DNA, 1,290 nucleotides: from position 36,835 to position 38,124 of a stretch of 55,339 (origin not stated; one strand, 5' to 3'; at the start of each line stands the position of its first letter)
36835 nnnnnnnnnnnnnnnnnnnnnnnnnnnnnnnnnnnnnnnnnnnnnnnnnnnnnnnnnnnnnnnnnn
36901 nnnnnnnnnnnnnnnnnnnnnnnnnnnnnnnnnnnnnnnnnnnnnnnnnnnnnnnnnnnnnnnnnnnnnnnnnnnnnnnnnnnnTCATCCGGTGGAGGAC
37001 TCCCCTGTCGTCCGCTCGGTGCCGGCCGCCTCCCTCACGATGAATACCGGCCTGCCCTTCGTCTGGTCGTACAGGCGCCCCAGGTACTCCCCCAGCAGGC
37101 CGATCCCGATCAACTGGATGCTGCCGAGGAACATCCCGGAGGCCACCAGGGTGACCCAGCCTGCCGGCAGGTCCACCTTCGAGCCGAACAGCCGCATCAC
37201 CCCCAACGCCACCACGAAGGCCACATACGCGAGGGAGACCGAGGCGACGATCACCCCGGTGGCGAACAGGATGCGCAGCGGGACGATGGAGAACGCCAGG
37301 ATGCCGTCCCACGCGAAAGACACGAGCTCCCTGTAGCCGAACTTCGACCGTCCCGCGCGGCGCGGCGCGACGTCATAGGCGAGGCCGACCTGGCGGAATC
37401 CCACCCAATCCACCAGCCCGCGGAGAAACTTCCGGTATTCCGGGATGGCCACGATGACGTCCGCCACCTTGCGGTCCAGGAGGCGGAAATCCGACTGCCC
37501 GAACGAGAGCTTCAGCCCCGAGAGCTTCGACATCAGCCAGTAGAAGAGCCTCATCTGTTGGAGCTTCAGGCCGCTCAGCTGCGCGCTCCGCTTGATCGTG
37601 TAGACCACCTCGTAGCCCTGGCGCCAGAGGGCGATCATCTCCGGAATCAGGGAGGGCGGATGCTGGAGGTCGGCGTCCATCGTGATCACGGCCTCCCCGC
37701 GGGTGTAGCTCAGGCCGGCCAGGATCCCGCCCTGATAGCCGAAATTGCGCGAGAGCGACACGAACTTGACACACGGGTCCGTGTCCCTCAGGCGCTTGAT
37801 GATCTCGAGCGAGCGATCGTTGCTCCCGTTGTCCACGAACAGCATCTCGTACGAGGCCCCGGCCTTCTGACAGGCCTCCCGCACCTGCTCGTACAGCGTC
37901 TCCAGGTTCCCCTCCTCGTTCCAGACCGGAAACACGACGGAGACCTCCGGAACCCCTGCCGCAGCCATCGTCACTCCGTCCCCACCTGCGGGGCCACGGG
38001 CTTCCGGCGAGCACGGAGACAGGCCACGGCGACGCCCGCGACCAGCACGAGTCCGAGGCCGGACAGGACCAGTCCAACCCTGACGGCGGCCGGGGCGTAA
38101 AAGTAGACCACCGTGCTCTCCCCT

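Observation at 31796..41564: Envelope glycosylation island: two inverted YfhO GT-C paralogs around a GtrB/CsbB-like lipid-carrier glycosyltransferase and a dedicated NDP-sugar pathway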

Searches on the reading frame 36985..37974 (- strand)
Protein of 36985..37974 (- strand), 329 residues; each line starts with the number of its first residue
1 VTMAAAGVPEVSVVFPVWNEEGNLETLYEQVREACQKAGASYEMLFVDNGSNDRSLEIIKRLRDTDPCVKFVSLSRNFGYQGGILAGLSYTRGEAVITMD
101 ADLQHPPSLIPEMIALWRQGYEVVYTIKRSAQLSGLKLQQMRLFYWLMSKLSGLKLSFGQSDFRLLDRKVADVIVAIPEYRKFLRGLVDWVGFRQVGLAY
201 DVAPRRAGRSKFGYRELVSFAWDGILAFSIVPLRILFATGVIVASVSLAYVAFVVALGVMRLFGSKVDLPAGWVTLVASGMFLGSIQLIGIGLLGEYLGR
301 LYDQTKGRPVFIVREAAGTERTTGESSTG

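Call 6: search_protein_families(library=pfam, proteins=[window:36985-37974:-], max_evalue=0.01)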
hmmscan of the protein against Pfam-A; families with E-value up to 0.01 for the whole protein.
window:36985-37974:- (329 aa): 2 families
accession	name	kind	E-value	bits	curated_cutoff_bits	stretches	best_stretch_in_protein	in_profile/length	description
PF00535.33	Glycos_transf_2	-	5.9e-29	101.6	23.3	1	12-171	1-164/168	Glycosyl transferase family 2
PF10111.15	Glyco_tranf_2_2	-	0.0033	17.4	27.3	1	12-103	1-92/276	Glycosyltransferase like family 2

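Call 7: search_protein_families(library=ncbifam, proteins=[window:36985-37974:-], max_evalue=0.001)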
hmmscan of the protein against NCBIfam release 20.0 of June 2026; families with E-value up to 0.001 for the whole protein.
window:36985-37974:- (329 aa): 18 families
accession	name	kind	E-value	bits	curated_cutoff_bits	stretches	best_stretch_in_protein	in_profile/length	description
NF047588.1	GlcsyltransPgfSStrep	equivalog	4e-80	269.3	500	1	11-316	3-305/308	glycosyltransferase PgfS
NF007986.1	PRK10714.1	equivalog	1.8e-51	175.1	529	1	8-316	5-311/316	undecaprenyl-phosphate 4-deoxy-4-formamido-L-arabinose transferase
TIGR03937.1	PgaC_IcaA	equivalog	5.4e-12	45.4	422.3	1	4-102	40-135/407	poly-beta-1,6-N-acetyl-D-glucosamine synthase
NF007482.0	PRK10073.1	equivalog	5.1e-09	35.6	423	1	8-116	5-109/334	glycosyltransferase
TIGR04283.1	glyco_like_mftF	equivalog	5.5e-09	35.9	182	1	11-153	1-133/221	TIGR04283 family arsenosugar biosynthesis glycosyltransferase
TIGR04242.1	nodulat_NodC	equivalog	4e-07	29.3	550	1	6-106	45-145/395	chitooligosaccharide synthase NodC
NF047683.1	TeichurnBiosyTuaG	equivalog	1e-06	28.6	400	1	9-108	6-102/252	teichuronic acid biosynthesis protein TuaG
NF010496.0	PRK13915.1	equivalog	3.1e-06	26.5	262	1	9-114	31-139/307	glucosyl-3-phosphoglycerate synthase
NF038302.1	EPS_HpsE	equivalog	6.5e-06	25.3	300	1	10-98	2-84/307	hormogonium polysaccharide biosynthesis glycosyltransferase HpsE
TIGR03111.1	glyc2_xrt_Gpos1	hypoth_equivalog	9.1e-06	24.7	363.95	1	6-115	46-154/439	TIGR03111 family XrtG-associated glycosyltransferase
NF041875.1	EPS_EpsD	equivalog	1.8e-05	24.3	370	1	11-124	1-111/325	exopolysaccharide biosynthesis glycosyltransferase EpsD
TIGR03965.1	mycofact_glyco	equivalog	3.1e-05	23.1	280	1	8-116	73-178/467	mycofactocin biosynthesis glycosyltransferase MftF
NF045692.1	OglycostaseCruG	equivalog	0.00014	20.9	600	1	8-124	40-160/386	2'-O-glycosyltransferase CruG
NF050050.1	ProtGlycPglI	equivalog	0.00017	21.1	500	1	9-125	2-116/306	GalNAc(5)-diNAcBac-PP-undecaprenol beta-1,3-glucosyltransferase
NF058614.1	PPMAGASynPpgS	equivalog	0.00018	21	370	1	11-173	2-164/226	polyprenyl-phospho-N-acetylgalactosaminyl synthase PpgS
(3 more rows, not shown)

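Call 15: search_solved_structures(query=window:36985-37974:-, max_evalue=0.00001)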
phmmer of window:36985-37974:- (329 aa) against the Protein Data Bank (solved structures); distinct sequences matched with E-value up to 0.00001: 7.
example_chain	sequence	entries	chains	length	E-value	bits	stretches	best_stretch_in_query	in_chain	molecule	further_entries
5ekp_C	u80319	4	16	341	2.4e-76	260.4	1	9-320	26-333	Uncharacterized glycosyltransferase sll0501 | Glycosyltransferase sll0501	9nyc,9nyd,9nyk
9nye_A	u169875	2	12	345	2.5e-76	260.3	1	9-320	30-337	Glycosyltransferase sll0501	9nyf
5eke_A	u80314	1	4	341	3.1e-75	256.7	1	9-320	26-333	Uncharacterized glycosyltransferase sll0501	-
9bhc_C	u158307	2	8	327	1e-47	166.3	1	5-322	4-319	Undecaprenyl-phosphate 4-deoxy-4-formamido-L-arabinose transferase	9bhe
8vxh_A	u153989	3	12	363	1.3e-47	165.9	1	5-322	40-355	Undecaprenyl-phosphate 4-deoxy-4-formamido-L-arabinose transferase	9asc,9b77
9hwj_A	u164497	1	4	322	4.2e-47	164.3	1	8-316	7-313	Undecaprenyl-phosphate 4-deoxy-4-formamido-L-arabinose transferase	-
5mlz_A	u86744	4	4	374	3e-17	66.2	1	10-150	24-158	Dolichol monophosphate mannose synthase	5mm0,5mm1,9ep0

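Call 47: find_homologous_proteins(query=window:36985-37974:-, max_evalue=1e-40)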
Query window:36985-37974:- (329 aa): 5469 proteins with E <= 1e-40 among 8000 candidates; the best 120 are listed.
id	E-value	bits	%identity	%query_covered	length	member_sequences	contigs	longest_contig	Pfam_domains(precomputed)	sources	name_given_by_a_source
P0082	5.0e-211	718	100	99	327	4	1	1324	PF00535.33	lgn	-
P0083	5.0e-138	478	68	95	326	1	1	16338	PF00535.33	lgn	-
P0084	2.8e-137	475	66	96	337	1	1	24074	PF00535.33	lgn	-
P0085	6.0e-137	474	66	96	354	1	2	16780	PF00535.33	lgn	-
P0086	7.6e-137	474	63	99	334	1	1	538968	PF13641.13,PF00535.33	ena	-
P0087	1.6e-134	466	67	94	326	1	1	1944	PF00535.33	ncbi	-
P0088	6.4e-134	464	66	95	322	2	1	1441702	PF00535.33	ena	-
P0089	1.4e-133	463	66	94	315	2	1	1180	PF00535.33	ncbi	-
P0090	1.6e-133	463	66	95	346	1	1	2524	PF00535.33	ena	-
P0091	2.9e-133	462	66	95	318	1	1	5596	PF13641.13,PF00535.33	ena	-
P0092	3.9e-133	462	64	95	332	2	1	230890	PF10111.15,PF00535.33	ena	-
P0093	1.8e-132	460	65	95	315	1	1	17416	PF10111.15,PF00535.33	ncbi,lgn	-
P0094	2.9e-132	459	65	94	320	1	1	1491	PF00535.33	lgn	-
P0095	2.9e-132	459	64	96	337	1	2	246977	PF10111.15,PF00535.33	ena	-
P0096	1.1e-130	454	65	95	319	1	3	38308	PF13641.13,PF00535.33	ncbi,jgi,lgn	jgi:dolichol-phosphate mannosyltransferase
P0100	2.2e-128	446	65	95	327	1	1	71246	PF00535.33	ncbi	ncbi:MAG: glycosyltransferase family 2 protein [Candidatus Methylomirabilales bacterium]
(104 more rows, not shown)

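Call 48: find_encoding_contigs(protein=P0083, flank=8000, max_places=1)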
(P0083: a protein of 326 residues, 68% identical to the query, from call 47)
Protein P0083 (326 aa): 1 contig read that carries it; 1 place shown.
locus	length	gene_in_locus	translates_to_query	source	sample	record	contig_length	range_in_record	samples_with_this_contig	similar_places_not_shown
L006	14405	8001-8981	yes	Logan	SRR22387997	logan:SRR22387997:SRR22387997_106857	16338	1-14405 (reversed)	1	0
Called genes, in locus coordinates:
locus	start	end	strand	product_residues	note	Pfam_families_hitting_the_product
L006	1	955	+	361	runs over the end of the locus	PF03102:NeuB, PF08666:SAF (weak)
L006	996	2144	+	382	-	PF02350:Epimerase_2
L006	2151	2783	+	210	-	PF17836:PglD_N, PF25087:GMPPB_C (faint), PF00132:Hexapep (faint)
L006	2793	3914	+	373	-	PF01041:DegT_DnrJ_EryC1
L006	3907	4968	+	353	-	PF01073:3Beta_HSD, PF01370:Epimerase, PF02719:Polysacc_synt_2, PF04321:RmlD_sub_bind, PF05368:NmrA (weak), PF07993:NAD_binding_4 (weak), PF16363:GDP_Man_Dehyd, PF13460:NAD_binding_10, +2 more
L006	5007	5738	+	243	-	PF02348:CTP_transf_3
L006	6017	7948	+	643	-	-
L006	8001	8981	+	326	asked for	PF00535:Glycos_transf_2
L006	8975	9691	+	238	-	PF00483:NTP_transferase, PF12804:NTP_transf_3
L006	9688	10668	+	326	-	PF01073:3Beta_HSD, PF01370:Epimerase, PF02719:Polysacc_synt_2, PF04321:RmlD_sub_bind, PF07993:NAD_binding_4, PF16363:GDP_Man_Dehyd, PF13460:NAD_binding_10 (weak)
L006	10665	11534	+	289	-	PF01370:Epimerase, PF04321:RmlD_sub_bind, PF01073:3Beta_HSD, PF02719:Polysacc_synt_2, PF16363:GDP_Man_Dehyd, PF07993:NAD_binding_4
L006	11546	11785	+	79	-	PF04794:YdjC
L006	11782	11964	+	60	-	-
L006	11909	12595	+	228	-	PF08241:Methyltransf_11, PF08242:Methyltransf_12 (faint), PF13649:Methyltransf_25 (faint)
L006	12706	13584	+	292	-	PF13489:Methyltransf_23, PF13847:Methyltransf_31, PF08241:Methyltransf_11, PF08242:Methyltransf_12, PF13649:Methyltransf_25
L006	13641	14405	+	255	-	?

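Call 49: find_encoding_contigs(protein=P0084, flank=8000, max_places=1)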
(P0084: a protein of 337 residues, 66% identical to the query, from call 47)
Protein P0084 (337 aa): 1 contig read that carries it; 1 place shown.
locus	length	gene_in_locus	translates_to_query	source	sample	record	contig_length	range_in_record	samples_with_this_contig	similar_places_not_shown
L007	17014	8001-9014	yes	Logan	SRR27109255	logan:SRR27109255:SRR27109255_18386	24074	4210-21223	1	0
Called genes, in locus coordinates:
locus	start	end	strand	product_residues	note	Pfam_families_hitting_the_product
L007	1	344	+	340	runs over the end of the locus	PF01408:GFO_IDH_MocA, PF22725:GFO_IDH_MocA_C3, PF02894:GFO_IDH_MocA_C (faint)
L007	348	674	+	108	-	PF01663:Phosphodiest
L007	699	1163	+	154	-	-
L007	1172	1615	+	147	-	-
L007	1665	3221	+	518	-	PF01663:Phosphodiest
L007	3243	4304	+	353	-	PF01408:GFO_IDH_MocA, PF22725:GFO_IDH_MocA_C3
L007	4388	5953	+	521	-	PF01663:Phosphodiest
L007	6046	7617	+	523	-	PF13231:PMT_2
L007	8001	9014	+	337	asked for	PF00535:Glycos_transf_2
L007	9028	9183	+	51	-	-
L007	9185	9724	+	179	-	PF00483:NTP_transferase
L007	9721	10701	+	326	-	PF01073:3Beta_HSD, PF01370:Epimerase, PF02719:Polysacc_synt_2, PF04321:RmlD_sub_bind, PF07993:NAD_binding_4, PF16363:GDP_Man_Dehyd, PF13460:NAD_binding_10 (weak)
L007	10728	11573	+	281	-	PF01370:Epimerase, PF04321:RmlD_sub_bind, PF01073:3Beta_HSD, PF02719:Polysacc_synt_2, PF07993:NAD_binding_4, PF16363:GDP_Man_Dehyd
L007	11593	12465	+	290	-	PF04794:YdjC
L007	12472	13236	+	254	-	PF03141:Methyltransf_29 (weak), PF01209:Ubie_methyltran, PF13489:Methyltransf_23, PF08241:Methyltransf_11, PF08242:Methyltransf_12, PF13649:Methyltransf_25, PF13847:Methyltransf_31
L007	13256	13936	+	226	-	PF13489:Methyltransf_23 (weak), PF13649:Methyltransf_25 (weak), PF13847:Methyltransf_31, PF08242:Methyltransf_12 (weak)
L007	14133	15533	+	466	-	PF01943:Polysacc_synt, PF13440:Polysacc_synt_3, PF03023:MurJ (weak)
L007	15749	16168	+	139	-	-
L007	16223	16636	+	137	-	-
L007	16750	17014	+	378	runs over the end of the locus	PF07995:GSDH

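Call 50: find_encoding_contigs(protein=P0086, flank=8000, max_places=1)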
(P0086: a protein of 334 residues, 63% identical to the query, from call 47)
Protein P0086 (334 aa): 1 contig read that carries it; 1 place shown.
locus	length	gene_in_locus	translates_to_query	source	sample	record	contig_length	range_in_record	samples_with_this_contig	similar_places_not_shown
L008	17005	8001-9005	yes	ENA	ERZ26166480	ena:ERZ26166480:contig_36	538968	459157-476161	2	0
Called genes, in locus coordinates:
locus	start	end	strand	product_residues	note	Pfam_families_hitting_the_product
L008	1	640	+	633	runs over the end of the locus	PF00535:Glycos_transf_2, PF10111:Glyco_tranf_2_2 (faint), PF13641:Glyco_tranf_2_3 (weak), PF08240:ADH_N, PF16912:Glu_dehyd_C, PF00107:ADH_zinc_N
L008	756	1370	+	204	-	PF13580:SIS_2, PF01380:SIS (weak)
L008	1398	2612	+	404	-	PF00483:NTP_transferase, PF12804:NTP_transf_3, PF00702:Hydrolase, PF08645:PNK3P, PF13419:HAD_2 (weak), PF13242:Hydrolase_like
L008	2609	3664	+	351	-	PF01073:3Beta_HSD, PF01370:Epimerase, PF04321:RmlD_sub_bind, PF16363:GDP_Man_Dehyd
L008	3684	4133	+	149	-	PF00908:dTDP_sugar_isom, PF14667:Polysacc_synt_C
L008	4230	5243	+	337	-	PF00288:GHMP_kinases_N, PF08544:GHMP_kinases_C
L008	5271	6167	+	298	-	PF01073:3Beta_HSD, PF01370:Epimerase, PF04321:RmlD_sub_bind, PF13460:NAD_binding_10 (weak), PF16363:GDP_Man_Dehyd, PF07993:NAD_binding_4, PF02719:Polysacc_synt_2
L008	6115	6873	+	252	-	PF00106:adh_short, PF01370:Epimerase (weak), PF13561:adh_short_C2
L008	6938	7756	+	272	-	PF01370:Epimerase, PF04321:RmlD_sub_bind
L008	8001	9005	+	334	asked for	PF00535:Glycos_transf_2, PF13641:Glyco_tranf_2_3 (faint)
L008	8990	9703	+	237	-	PF00483:NTP_transferase, PF12804:NTP_transf_3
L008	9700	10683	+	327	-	PF01073:3Beta_HSD, PF01370:Epimerase, PF02719:Polysacc_synt_2, PF04321:RmlD_sub_bind, PF07993:NAD_binding_4, PF16363:GDP_Man_Dehyd, PF13460:NAD_binding_10 (weak)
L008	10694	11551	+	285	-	PF01370:Epimerase, PF02719:Polysacc_synt_2 (faint), PF04321:RmlD_sub_bind, PF01073:3Beta_HSD, PF16363:GDP_Man_Dehyd, PF07993:NAD_binding_4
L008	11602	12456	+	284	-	PF13489:Methyltransf_23, PF08241:Methyltransf_11, PF08242:Methyltransf_12, PF13649:Methyltransf_25, PF13847:Methyltransf_31 (weak)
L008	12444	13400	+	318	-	PF04794:YdjC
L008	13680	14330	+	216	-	PF13489:Methyltransf_23, PF05175:MTS (faint), PF13847:Methyltransf_31, PF08241:Methyltransf_11, PF08242:Methyltransf_12, PF13649:Methyltransf_25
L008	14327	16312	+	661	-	PF13231:PMT_2 (weak)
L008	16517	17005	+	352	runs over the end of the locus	PF00535:Glycos_transf_2, PF10111:Glyco_tranf_2_2, PF13641:Glyco_tranf_2_3, PF13632:Glyco_trans_2_3 (weak)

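Call 51: find_encoding_contigs(protein=P0100, flank=8000, max_places=1)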
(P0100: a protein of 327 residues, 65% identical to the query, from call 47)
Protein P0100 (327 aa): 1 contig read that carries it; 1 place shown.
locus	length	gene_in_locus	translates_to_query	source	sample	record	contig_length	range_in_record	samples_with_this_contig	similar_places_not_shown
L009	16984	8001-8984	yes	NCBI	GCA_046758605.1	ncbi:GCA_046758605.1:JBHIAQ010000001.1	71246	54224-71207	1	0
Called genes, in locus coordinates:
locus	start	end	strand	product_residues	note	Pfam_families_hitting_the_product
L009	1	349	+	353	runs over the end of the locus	PF01636:APH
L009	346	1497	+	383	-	-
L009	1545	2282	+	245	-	PF13489:Methyltransf_23, PF03848:TehB, PF05175:MTS (weak), PF13847:Methyltransf_31, PF08241:Methyltransf_11, PF08242:Methyltransf_12, PF13649:Methyltransf_25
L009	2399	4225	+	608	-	-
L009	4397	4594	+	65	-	-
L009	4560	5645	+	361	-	PF01973:MptE-like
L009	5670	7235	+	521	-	PF02310:B12-binding, PF04055:Radical_SAM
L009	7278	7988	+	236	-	PF02348:CTP_transf_3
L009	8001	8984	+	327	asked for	PF00535:Glycos_transf_2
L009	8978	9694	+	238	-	PF00483:NTP_transferase, PF12804:NTP_transf_3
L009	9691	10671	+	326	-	PF01073:3Beta_HSD, PF01370:Epimerase, PF02719:Polysacc_synt_2, PF04321:RmlD_sub_bind, PF07993:NAD_binding_4 (weak), PF16363:GDP_Man_Dehyd, PF13460:NAD_binding_10 (faint)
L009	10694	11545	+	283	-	PF01370:Epimerase, PF04321:RmlD_sub_bind, PF01073:3Beta_HSD, PF02719:Polysacc_synt_2, PF07993:NAD_binding_4, PF16363:GDP_Man_Dehyd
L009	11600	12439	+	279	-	PF04794:YdjC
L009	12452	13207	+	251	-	PF01209:Ubie_methyltran, PF03141:Methyltransf_29 (weak), PF13489:Methyltransf_23, PF13847:Methyltransf_31, PF08241:Methyltransf_11, PF08242:Methyltransf_12, PF13649:Methyltransf_25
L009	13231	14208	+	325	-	PF01073:3Beta_HSD, PF01370:Epimerase, PF04321:RmlD_sub_bind (weak), PF13460:NAD_binding_10, PF16363:GDP_Man_Dehyd (weak), PF07993:NAD_binding_4 (weak)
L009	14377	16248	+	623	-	PF02310:B12-binding, PF04055:Radical_SAM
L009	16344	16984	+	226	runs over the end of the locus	PF02310:B12-binding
